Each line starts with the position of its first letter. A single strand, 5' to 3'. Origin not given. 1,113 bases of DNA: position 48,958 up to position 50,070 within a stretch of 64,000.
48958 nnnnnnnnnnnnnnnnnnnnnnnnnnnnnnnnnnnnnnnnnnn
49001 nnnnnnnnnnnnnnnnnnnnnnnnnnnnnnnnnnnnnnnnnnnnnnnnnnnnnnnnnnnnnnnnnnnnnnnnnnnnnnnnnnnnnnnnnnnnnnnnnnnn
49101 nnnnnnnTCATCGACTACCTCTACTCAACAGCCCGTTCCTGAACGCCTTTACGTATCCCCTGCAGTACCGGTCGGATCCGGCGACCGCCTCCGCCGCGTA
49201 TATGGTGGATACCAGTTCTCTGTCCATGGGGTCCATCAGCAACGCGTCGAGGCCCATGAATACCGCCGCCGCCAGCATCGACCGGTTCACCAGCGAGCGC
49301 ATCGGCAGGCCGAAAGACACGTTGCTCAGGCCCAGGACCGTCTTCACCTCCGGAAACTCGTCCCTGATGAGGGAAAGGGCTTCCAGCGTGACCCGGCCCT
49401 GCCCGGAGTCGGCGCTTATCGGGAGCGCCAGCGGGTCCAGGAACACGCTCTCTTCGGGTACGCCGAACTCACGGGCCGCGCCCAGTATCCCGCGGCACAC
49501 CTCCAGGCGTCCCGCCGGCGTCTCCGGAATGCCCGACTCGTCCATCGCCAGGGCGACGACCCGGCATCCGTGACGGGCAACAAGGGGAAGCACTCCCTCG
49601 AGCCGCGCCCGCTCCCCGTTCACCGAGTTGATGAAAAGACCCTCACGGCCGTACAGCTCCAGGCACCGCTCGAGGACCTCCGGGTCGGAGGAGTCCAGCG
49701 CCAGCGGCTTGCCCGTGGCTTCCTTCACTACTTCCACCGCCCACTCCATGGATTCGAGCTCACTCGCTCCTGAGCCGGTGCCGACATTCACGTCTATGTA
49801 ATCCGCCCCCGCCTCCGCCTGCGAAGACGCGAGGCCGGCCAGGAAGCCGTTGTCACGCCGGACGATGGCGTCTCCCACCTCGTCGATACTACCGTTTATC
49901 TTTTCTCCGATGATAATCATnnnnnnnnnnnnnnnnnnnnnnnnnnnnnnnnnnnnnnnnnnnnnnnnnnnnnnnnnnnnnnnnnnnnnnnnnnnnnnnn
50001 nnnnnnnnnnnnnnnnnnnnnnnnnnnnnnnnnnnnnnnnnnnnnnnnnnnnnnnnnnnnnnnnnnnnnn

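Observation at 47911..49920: Stand-alone AcsE/MtrH-like pterin-binding methyltransferase in an operon with two paralogous 4-TM proteins, one carrying a zinc ribbon and a Pro-rich stalk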

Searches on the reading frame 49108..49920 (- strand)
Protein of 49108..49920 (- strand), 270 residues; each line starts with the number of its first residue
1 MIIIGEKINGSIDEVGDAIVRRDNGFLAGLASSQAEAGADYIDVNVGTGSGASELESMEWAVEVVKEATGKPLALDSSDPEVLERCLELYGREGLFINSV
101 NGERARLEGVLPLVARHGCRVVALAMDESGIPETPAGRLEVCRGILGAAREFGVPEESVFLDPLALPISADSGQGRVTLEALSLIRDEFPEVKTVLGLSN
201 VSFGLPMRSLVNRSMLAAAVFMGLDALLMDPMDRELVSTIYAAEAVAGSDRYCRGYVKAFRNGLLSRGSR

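Call 3: search_protein_families(library=pfam, proteins=[window:49108-49920:-], max_evalue=0.01)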
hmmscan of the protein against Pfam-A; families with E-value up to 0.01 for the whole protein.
window:49108-49920:- (270 aa): 2 families
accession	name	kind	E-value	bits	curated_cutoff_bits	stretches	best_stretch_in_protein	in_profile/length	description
PF00809.28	Pterin_bind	-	1.9e-22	80.6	25.5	1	30-220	26-234/244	Pterin binding enzyme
PF03599.22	CdhD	-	3e-05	23.4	24.8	1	51-126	82-151/387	CO dehydrogenase/acetyl-CoA synthase delta subunit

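Call 4: search_protein_families(library=ncbifam, proteins=[window:49108-49920:-], max_evalue=0.01)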
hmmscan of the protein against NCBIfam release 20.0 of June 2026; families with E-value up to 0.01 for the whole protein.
window:49108-49920:- (270 aa): 4 families
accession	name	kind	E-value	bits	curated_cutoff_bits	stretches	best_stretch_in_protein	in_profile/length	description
NF005719.0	PRK07535.1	domain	3.3e-86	288.7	259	1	1-265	1-263/268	methyltetrahydrofolate:corrinoid/iron-sulfur protein methyltransferase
NF040758.1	CODH_ACS_meth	exception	5.2e-35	121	370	1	2-257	5-259/261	carbon monoxide dehydrogenase/acetyl-CoA synthase methytransferase subunit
TIGR02082.1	metH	equivalog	1.4e-30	105.7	1010.85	1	2-230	344-585/1182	methionine synthase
NF007024.0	PRK09490.1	equivalog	3.7e-13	48.2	1497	1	30-222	390-590/1234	methionine synthase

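Call 8: find_homologous_proteins(query=window:49108-49920:-)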
Query window:49108-49920:- (270 aa): 3004 proteins with E <= 0.001 among 8000 candidates; the best 120 are listed.
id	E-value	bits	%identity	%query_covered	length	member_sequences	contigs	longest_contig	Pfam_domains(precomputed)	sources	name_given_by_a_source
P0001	3.0e-157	540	94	100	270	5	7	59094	PF00809.29,PF03599.23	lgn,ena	-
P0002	9.6e-133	460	83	99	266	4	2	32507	PF00809.29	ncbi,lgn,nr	ncbi:MAG: dihydropteroate synthase [Actinobacteria bacterium]|nr:dihydropteroate synthase [Actinomyc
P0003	6.7e-121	421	73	99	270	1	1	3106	PF00809.29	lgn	-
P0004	2.2e-119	416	73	99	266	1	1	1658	PF00809.29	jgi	jgi:5-methyltetrahydrofolate corrinoid/iron sulfur protein methyltransferase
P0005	3.1e-109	383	68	98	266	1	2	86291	PF00809.29,PF03599.23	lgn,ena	-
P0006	2.2e-104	367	65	98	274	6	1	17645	PF00809.29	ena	-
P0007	1.1e-103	364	65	98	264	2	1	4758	PF00809.29,PF03599.23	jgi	jgi:5-methyltetrahydrofolate corrinoid/iron sulfur protein methyltransferase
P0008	2.1e-101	357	64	98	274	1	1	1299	PF00809.29,PF03599.23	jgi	jgi:5-methyltetrahydrofolate--homocysteine methyltransferase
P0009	8.0e-101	355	65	98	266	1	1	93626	PF00809.29,PF03599.23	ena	-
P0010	3.2e-100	353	62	97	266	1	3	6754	PF00809.29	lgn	-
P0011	3.6e-100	353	62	100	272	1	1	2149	PF00809.29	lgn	-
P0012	1.1e-99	351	63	98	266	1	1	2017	PF00809.29,PF03599.23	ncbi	-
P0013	1.6e-99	351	63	98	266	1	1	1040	PF00809.29,PF03599.23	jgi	jgi:5-methyltetrahydrofolate--homocysteine methyltransferase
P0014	4.0e-99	349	62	98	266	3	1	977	PF00809.29,PF03599.23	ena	-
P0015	1.1e-97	345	63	98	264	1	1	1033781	PF00809.29,PF03599.23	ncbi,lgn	-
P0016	2.6e-97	343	61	98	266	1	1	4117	PF00809.29,PF03599.23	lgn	-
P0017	3.5e-97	343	62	98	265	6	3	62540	PF00809.29,PF03599.23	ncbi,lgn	-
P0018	2.2e-96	340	61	99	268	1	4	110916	PF00809.29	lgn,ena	-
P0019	9.0e-96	338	62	98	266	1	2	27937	PF00809.29,PF03599.23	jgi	jgi:5-methyltetrahydrofolate corrinoid/iron sulfur protein methyltransferase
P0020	1.5e-95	338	60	98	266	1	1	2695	PF00809.29,PF03599.23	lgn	-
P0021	1.8e-95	337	59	98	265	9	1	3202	PF00809.29,PF03599.23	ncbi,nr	ncbi:MAG: dihydropteroate synthase [Actinobacteria bacterium]|nr:dihydropteroate synthase [Actinomyc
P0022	5.6e-95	336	60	98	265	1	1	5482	PF00809.29,PF03599.23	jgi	jgi:5-methyltetrahydrofolate corrinoid/iron sulfur protein methyltransferase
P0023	3.2e-94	333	62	99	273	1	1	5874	PF00809.29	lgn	-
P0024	3.4e-94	333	59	99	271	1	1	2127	PF00809.29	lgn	-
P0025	1.1e-93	332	60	98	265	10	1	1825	PF00809.29,PF03599.23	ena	-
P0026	1.7e-93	331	60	98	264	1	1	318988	PF00809.29,PF03599.23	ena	-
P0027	3.7e-93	330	60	99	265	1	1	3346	PF00809.29,PF03599.23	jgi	jgi:5-methyltetrahydrofolate--homocysteine methyltransferase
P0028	9.4e-93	328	60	97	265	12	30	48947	PF00809.29,PF03599.23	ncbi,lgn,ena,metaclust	metaclust:\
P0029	1.1e-92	328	59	98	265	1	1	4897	PF00809.29,PF03599.23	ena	-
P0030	1.4e-92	328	58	98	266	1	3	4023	PF00809.29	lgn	-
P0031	4.7e-92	326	59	98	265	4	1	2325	PF00809.29,PF03599.23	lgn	-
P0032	5.9e-92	326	62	98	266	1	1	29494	PF00809.29,PF03599.23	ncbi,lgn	-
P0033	2.2e-91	324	58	98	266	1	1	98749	PF00809.29,PF03599.23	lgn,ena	-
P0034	2.7e-91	324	59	98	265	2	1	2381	PF00809.29,PF03599.23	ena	-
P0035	3.6e-91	323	59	98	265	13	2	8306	PF00809.29,PF03599.23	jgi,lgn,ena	-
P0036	4.2e-91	323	59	99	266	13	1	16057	PF00809.29,PF03599.23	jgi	jgi:5-methyltetrahydrofolate--homocysteine methyltransferase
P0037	5.1e-91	323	59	99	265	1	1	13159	PF00809.29,PF03599.23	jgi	jgi:cobalamin-dependent methionine synthase I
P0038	1.1e-90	322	59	99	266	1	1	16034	PF00809.29,PF03599.23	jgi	jgi:cobalamin-dependent methionine synthase I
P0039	1.6e-90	321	57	100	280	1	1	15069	PF00809.29,PF03599.23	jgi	jgi:5-methyltetrahydrofolate--homocysteine methyltransferase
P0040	4.4e-89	316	56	98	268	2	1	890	PF00809.29,PF03599.23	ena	-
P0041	4.7e-89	316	60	98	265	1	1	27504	PF00809.29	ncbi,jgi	jgi:5-methyltetrahydrofolate--homocysteine methyltransferase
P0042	5.8e-89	316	57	98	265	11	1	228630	PF00809.29,PF03599.23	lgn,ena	-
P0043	6.6e-89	316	57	98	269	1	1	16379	PF00809.29,PF03599.23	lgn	-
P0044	8.9e-89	315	60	98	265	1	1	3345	PF00809.29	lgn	-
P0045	2.7e-88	314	59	98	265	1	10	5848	PF00809.29,PF03599.23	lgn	-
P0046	3.4e-88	314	57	98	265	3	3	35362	PF00809.29,PF03599.23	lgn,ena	-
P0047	5.2e-88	313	57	97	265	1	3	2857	PF00809.29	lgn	-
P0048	2.1e-87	311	57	98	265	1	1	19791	PF00809.29,PF03599.23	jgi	jgi:5-methyltetrahydrofolate corrinoid/iron sulfur protein methyltransferase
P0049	2.2e-87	311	58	98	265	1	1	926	PF00809.29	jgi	jgi:cobalamin-dependent methionine synthase I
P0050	2.3e-86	308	58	98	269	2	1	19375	PF00809.29,PF03599.23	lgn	-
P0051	2.4e-86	308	57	98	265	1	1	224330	PF00809.29,PF03599.23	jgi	jgi:cobalamin-dependent methionine synthase I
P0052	6.4e-86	306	55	98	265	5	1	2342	PF00809.29,PF03599.23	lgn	-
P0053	4.1e-84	300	57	98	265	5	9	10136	PF00809.29,PF03599.23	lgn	-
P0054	8.8e-83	296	58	98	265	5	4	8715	PF00809.29,PF03599.23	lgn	-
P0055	1.6e-80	288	54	98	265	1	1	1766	PF00809.29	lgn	-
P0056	2.2e-80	288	52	98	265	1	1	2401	PF00809.29,PF03599.23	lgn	-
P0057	3.5e-80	287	55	98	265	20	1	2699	PF00809.29,PF03599.23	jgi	-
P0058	4.4e-80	287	54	97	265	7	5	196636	PF00809.29,PF03599.23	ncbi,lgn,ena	-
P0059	1.4e-79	285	54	98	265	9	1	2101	PF00809.29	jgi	jgi:cobalamin-dependent methionine synthase I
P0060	1.7e-79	285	50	97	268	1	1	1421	PF00809.29,PF03599.23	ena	-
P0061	8.9e-76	273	51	98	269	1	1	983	PF00809.29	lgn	-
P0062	1.5e-75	272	48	97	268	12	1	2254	PF00809.29,PF03599.23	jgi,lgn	jgi:5-methyltetrahydrofolate--homocysteine methyltransferase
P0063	4.0e-75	271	48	98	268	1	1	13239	PF00809.29,PF03599.23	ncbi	-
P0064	6.5e-75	270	48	100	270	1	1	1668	PF00809.29,PF03599.23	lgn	-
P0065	9.8e-75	269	52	97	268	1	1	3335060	PF00809.29,PF03599.23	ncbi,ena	-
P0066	1.1e-74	269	48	100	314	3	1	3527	PF00809.29,PF03599.23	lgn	-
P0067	3.5e-74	268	49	97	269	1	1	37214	PF00809.29,PF03599.23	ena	-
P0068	7.2e-74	267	47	97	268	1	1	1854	PF00809.29,PF03599.23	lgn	-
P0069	9.5e-74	266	52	97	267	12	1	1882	PF00809.29,PF03599.23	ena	-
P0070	9.8e-74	266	50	99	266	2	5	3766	PF00809.29,PF03599.23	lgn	-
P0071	1.6e-73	266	51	97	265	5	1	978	PF00809.29,PF03599.23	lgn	-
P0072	2.6e-73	265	48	97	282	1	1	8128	PF00809.29,PF03599.23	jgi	jgi:5-methyltetrahydrofolate--homocysteine methyltransferase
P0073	2.8e-73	265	49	98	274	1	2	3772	PF00809.29,PF03599.23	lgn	-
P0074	3.1e-73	265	48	98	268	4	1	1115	PF00809.29,PF03599.23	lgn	-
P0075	3.1e-73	265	50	98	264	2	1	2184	PF00809.29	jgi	jgi:5-methyltetrahydrofolate--homocysteine methyltransferase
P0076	3.1e-73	265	48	97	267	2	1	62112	PF00809.29,PF03599.23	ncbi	-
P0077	3.4e-73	264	49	99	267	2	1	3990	PF00809.29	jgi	jgi:cobalamin-dependent methionine synthase I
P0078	3.5e-73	264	49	97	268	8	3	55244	PF00809.29,PF03599.23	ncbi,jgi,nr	ncbi:MAG: dihydropteroate synthase [Deltaproteobacteria bacterium]|nr:dihydropteroate synthase [Delt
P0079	3.9e-73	264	48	99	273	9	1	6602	PF00809.29,PF03599.23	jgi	jgi:5-methyltetrahydrofolate--homocysteine methyltransferase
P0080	3.9e-73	264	48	99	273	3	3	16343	PF00809.29,PF03599.23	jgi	jgi:cobalamin-dependent methionine synthase I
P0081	4.1e-73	264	49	98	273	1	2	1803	PF00809.29,PF03599.23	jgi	jgi:5-methyltetrahydrofolate--homocysteine methyltransferase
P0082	5.1e-73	264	50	97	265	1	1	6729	PF00809.29,PF03599.23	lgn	-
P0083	5.3e-73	264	51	97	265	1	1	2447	PF00809.29,PF03599.23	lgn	-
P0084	6.6e-73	263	49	99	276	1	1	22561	PF00809.29,PF03599.23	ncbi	-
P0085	6.7e-73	263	48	99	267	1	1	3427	PF00809.29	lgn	-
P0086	6.8e-73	263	48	99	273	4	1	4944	PF00809.29,PF03599.23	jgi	jgi:cobalamin-dependent methionine synthase I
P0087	7.1e-73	263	50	97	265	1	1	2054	PF00809.29,PF03599.23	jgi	-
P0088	7.5e-73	263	48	97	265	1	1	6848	PF00809.29,PF03599.23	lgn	-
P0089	1.1e-72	263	46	99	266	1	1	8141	PF00809.29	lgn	-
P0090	1.1e-72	263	51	97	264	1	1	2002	PF00809.29,PF03599.23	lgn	-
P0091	1.3e-72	262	48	98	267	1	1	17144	PF00809.29,PF03599.23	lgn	-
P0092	1.6e-72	262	48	99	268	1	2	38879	PF00809.29,PF03599.23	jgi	jgi:5-methyltetrahydrofolate corrinoid/iron sulfur protein methyltransferase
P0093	1.8e-72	262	51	97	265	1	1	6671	PF00809.29,PF03599.23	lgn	-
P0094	2.0e-72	262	49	100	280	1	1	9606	PF00809.29,PF03599.23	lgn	-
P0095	2.0e-72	262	47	99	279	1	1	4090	PF00809.29,PF03599.23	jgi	jgi:cobalamin-dependent methionine synthase I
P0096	2.1e-72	262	48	98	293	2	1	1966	PF00809.29,PF03599.23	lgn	-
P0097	2.2e-72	262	49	97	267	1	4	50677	PF00809.29,PF03599.23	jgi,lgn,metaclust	metaclust:\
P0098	2.7e-72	261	48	97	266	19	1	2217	PF00809.29,PF03599.23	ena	-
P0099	2.8e-72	261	48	97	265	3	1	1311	PF00809.29,PF03599.23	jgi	jgi:5-methyltetrahydrofolate corrinoid/iron sulfur protein methyltransferase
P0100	3.0e-72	261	51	98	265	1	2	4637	PF00809.29,PF03599.23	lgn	-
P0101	3.6e-72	261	47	99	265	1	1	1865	PF00809.29,PF03599.23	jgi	jgi:5-methyltetrahydrofolate--homocysteine methyltransferase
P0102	3.8e-72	261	51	97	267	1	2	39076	PF00809.29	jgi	jgi:5-methyltetrahydrofolate--homocysteine methyltransferase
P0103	4.2e-72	261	48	99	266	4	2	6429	PF00809.29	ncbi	-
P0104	4.5e-72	261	50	98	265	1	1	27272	PF00809.29,PF03599.23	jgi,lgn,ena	-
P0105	5.3e-72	261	51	97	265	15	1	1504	PF00809.29,PF03599.23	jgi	jgi:5-methyltetrahydrofolate--homocysteine methyltransferase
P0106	5.8e-72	260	48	98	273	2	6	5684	PF00809.29,PF03599.23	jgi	jgi:5-methyltetrahydrofolate corrinoid/iron sulfur protein methyltransferase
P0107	7.9e-72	260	47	98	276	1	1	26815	PF00809.29,PF03599.23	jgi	-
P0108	8.2e-72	260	51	97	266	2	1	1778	PF00809.29,PF03599.23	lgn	-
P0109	9.4e-72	260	48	97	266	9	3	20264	PF00809.29,PF03599.23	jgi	-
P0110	1.0e-71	260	49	99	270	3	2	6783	PF00809.29,PF03599.23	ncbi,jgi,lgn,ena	-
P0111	1.1e-71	259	48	98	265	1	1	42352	PF00809.29,PF03599.23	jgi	jgi:cobalamin-dependent methionine synthase I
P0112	1.2e-71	259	50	97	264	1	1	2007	PF00809.29,PF03599.23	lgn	-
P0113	1.3e-71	259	48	99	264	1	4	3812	PF00809.29,PF03599.23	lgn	-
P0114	1.3e-71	259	47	99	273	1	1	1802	PF00809.29,PF03599.23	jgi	jgi:5-methyltetrahydrofolate--homocysteine methyltransferase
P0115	1.3e-71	259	48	97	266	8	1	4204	PF00809.29,PF03599.23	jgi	-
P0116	1.6e-71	259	48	97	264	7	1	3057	PF00809.29,PF03599.23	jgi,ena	-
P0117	1.6e-71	259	46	99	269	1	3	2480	PF00809.29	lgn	-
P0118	1.7e-71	259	49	97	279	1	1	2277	PF00809.29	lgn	-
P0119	1.8e-71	259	50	100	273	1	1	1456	PF00809.29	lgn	-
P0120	1.8e-71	259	46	99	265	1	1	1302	PF00809.29,PF03599.23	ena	-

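Call 10: find_encoding_contigs(protein=P0002, flank=8000, max_places=3)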
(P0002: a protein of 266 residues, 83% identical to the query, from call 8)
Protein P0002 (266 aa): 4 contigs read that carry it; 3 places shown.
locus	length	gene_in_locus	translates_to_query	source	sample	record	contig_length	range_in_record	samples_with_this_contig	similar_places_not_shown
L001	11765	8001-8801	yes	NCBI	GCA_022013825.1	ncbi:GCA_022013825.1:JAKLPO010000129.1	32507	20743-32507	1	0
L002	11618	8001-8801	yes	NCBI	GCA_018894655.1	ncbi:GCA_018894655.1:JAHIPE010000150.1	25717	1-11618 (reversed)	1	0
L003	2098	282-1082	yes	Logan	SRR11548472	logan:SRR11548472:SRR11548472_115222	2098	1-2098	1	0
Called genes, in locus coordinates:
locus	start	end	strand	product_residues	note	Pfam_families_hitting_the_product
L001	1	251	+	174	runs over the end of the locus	PF13302:Acetyltransf_3, PF13420:Acetyltransf_4, PF00583:Acetyltransf_1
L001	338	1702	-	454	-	-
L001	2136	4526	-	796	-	PF12704:MacB_PCD, PF02687:FtsX, PF12704:MacB_PCD, PF02687:FtsX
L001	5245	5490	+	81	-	PF04014:MazE_antitoxin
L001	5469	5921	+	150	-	PF01850:PIN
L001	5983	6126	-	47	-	-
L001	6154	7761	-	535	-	PF00501:AMP-binding, PF13193:AMP-binding_C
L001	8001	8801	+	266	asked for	PF00809:Pterin_bind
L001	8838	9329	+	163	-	-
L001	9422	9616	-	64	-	-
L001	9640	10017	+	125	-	-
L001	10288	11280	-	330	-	PF03330:DPBB_1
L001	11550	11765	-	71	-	PF21804:Transposase_29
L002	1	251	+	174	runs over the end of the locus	PF13302:Acetyltransf_3, PF13420:Acetyltransf_4, PF00583:Acetyltransf_1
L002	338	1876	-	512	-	-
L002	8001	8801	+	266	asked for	PF00809:Pterin_bind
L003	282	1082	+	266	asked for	PF00809:Pterin_bind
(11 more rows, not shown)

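Call 11: find_encoding_contigs(protein=P0005, flank=8000, max_places=3)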
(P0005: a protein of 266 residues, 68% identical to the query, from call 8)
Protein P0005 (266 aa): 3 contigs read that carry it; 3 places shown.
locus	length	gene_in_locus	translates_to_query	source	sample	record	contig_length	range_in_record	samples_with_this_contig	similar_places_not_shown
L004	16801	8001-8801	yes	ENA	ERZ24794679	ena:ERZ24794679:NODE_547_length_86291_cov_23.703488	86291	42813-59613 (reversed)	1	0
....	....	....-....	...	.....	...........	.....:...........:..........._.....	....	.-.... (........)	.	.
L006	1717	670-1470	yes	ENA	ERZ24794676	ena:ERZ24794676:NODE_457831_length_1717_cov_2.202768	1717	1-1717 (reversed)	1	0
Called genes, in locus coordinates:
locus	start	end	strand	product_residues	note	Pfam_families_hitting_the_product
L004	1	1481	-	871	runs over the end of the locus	PF02901:PFL-like, PF01228:Gly_radical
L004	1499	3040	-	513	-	PF19906:CGDB (weak), PF25653:HMG-CoA_red_N, PF01208:URO-D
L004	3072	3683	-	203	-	PF00440:TetR_N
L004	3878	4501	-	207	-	PF02607:B12-binding_2, PF02310:B12-binding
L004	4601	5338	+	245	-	PF01925:TauE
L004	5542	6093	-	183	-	PF01037:AsnC_trans_reg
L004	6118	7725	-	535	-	PF00501:AMP-binding, PF13193:AMP-binding_C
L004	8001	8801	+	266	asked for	PF00809:Pterin_bind, PF03599:CdhD (weak)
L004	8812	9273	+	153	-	-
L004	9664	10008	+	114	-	-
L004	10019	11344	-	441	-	PF01266:DAO (faint), PF01494:FAD_binding_3 (faint), PF12831:FAD_oxidored (faint)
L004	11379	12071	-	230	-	PF00753:Lactamase_B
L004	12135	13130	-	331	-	PF03330:DPBB_1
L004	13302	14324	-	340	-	PF07885:Ion_trans_2, PF02254:TrkA_N, PF02080:TrkA_C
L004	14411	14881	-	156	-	PF02577:BFN_dom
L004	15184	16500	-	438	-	PF00768:Peptidase_S11, PF13354:Beta-lactamase2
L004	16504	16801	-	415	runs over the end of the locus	PF01566:Nramp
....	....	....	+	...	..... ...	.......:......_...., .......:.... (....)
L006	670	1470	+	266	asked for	PF00809:Pterin_bind, PF03599:CdhD (weak)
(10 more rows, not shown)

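Call 15: find_encoding_contigs(protein=P0015, flank=8000, max_places=2)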
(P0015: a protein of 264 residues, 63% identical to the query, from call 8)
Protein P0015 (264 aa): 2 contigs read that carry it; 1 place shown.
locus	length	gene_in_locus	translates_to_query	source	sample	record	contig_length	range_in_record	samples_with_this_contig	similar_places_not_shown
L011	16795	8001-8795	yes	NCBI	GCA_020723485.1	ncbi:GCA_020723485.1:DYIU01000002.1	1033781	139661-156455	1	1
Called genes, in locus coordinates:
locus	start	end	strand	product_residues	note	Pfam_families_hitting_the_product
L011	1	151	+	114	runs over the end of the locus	PF00692:dUTPase, PF22769:DCD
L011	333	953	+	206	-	PF12654:DUF3786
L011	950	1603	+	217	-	PF06508:QueC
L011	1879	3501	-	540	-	-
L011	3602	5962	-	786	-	PF12704:MacB_PCD, PF02687:FtsX, PF12704:MacB_PCD, PF02687:FtsX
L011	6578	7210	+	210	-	PF07963:N_methyl (weak)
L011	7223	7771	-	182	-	PF01037:AsnC_trans_reg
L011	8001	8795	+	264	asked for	PF00809:Pterin_bind, PF03599:CdhD (weak)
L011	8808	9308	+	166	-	-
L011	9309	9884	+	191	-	-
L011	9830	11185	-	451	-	PF01266:DAO (faint), PF01494:FAD_binding_3 (weak), PF05834:Lycopene_cycl (weak), PF12831:FAD_oxidored, PF13450:NAD_binding_8 (weak)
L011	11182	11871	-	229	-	PF00753:Lactamase_B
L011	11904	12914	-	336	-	PF03330:DPBB_1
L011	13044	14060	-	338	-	PF07885:Ion_trans_2, PF02254:TrkA_N, PF02080:TrkA_C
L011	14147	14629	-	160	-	PF02577:BFN_dom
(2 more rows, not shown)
